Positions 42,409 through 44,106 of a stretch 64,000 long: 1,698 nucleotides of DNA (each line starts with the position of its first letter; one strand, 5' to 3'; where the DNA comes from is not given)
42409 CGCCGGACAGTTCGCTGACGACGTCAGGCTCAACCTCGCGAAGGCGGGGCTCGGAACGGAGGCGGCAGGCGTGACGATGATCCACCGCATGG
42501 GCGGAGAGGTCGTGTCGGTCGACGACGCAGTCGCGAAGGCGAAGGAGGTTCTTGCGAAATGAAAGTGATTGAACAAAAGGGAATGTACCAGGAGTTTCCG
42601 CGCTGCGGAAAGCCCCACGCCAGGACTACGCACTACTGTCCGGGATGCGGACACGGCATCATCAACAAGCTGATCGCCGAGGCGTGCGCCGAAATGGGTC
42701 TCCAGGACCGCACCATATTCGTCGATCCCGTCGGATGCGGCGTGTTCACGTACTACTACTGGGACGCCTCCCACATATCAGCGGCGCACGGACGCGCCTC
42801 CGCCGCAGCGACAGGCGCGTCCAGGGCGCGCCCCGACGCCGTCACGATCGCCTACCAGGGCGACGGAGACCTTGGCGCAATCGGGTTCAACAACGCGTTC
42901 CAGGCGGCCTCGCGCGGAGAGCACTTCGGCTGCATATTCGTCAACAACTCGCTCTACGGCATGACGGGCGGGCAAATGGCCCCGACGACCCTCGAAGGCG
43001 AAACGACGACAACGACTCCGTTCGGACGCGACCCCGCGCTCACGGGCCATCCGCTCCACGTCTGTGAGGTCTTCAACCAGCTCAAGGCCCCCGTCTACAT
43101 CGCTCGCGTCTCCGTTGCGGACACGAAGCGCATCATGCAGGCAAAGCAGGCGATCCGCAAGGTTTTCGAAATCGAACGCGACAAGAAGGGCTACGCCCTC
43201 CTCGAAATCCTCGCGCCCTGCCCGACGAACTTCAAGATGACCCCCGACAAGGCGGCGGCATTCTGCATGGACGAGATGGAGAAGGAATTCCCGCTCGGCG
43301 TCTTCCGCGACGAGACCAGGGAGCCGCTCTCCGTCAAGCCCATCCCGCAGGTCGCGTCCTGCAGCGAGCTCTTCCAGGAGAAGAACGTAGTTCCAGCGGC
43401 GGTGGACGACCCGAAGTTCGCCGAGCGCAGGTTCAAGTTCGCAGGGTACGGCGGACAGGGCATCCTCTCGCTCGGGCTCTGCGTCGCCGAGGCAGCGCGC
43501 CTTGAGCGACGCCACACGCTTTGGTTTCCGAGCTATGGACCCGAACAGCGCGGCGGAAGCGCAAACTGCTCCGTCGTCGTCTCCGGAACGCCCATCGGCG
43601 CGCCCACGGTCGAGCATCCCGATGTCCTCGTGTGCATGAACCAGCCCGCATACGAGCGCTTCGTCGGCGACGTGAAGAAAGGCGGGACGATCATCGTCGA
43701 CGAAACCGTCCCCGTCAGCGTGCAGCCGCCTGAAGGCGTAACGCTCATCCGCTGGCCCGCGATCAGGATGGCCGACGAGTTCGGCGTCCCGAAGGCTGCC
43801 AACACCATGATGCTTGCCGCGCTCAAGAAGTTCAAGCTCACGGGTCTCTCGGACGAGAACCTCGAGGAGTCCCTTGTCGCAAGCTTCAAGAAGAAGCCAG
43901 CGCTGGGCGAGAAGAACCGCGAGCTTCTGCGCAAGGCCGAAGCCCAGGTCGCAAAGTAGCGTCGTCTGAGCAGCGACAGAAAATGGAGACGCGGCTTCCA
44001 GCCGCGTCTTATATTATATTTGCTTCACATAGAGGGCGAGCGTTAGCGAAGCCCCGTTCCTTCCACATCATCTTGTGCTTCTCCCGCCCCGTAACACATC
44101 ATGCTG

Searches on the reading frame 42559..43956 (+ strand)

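Call 83: search_protein_families(library=pfam, proteins=[window:42559-43956:+], max_evalue=0.001)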
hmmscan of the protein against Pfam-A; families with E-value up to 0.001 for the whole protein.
window:42559-43956:+ (466 aa): 2 families
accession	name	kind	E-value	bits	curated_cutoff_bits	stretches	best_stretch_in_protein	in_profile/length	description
PF01558.24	POR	-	4.6e-36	125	27.4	1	298-460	1-171/173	Pyruvate ferredoxin/flavodoxin oxidoreductase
PF02775.26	TPP_enzyme_C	-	7.2e-18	65.3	21.9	1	67-217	21-151/151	Thiamine pyrophosphate enzyme, C-terminal TPP binding domain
